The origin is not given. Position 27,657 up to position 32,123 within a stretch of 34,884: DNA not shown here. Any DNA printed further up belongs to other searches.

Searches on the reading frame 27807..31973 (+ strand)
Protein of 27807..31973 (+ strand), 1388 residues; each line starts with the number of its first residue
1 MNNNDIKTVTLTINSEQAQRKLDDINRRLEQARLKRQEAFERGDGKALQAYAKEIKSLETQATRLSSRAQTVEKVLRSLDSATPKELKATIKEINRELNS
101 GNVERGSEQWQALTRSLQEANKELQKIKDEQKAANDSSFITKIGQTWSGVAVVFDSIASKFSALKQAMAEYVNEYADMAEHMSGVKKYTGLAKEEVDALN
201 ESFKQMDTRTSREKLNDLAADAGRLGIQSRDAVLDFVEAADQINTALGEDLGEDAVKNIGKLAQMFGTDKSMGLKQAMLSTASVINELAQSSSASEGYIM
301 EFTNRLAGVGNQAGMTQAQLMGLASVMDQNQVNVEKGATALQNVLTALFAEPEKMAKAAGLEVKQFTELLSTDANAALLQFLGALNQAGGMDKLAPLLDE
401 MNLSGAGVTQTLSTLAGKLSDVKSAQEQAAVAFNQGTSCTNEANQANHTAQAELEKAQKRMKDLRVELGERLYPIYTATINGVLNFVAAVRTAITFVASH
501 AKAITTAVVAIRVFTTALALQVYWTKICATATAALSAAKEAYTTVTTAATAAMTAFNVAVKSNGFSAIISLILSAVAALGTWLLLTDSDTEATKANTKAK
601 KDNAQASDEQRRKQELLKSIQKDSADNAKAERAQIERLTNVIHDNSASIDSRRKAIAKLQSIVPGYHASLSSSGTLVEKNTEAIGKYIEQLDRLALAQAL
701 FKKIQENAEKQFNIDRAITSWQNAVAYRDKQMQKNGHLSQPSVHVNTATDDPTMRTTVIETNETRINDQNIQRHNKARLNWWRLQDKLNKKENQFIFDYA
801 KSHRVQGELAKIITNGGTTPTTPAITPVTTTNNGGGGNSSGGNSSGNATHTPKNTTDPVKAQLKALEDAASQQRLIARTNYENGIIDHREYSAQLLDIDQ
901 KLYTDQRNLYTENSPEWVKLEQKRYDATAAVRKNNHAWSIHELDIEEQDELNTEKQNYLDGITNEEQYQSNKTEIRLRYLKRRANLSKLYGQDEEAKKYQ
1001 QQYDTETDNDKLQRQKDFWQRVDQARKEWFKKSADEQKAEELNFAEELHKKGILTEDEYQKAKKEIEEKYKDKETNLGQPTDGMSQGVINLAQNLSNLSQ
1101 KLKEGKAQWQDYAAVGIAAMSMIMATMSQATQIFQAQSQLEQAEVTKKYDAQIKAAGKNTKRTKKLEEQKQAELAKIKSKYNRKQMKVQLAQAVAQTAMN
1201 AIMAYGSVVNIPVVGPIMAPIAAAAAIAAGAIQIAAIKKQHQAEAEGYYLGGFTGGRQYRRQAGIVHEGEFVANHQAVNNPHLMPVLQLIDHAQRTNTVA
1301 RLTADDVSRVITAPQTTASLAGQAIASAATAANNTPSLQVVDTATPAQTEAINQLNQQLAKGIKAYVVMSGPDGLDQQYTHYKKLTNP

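Call 45: search_protein_families(library=phrogs, proteins=[window:27807-31973:+], max_evalue=0.001)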
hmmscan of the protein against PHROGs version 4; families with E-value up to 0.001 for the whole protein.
window:27807-31973:+ (1388 aa): 9 families
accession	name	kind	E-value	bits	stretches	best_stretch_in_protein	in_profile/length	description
phrog_25337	-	tail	5.6e-46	157.8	1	14-968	40-970/1456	tail length tape measure protein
phrog_13339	-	tail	5.2e-21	74.6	1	81-609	14-511/2156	tail length tape measure protein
phrog_23108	-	tail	2.2e-19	69.6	1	166-471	440-750/1552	tail length tape measure protein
phrog_28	-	tail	3.6e-18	66.6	1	46-1357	138-1201/1228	tail length tape measure protein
phrog_1272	-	tail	1.5e-16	60.4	1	8-561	79-674/1606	tail length tape measure protein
phrog_167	-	tail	5.2e-14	52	1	11-796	106-768/1555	tail length tape measure protein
phrog_5218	-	unknown function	2.3e-11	43.6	1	15-715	66-818/1599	-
phrog_1538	-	tail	1.3e-08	35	1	673-1257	160-718/811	tail length tape measure protein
phrog_1293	-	tail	3.1e-06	26.3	1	11-563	13-588/1424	tail length tape measure protein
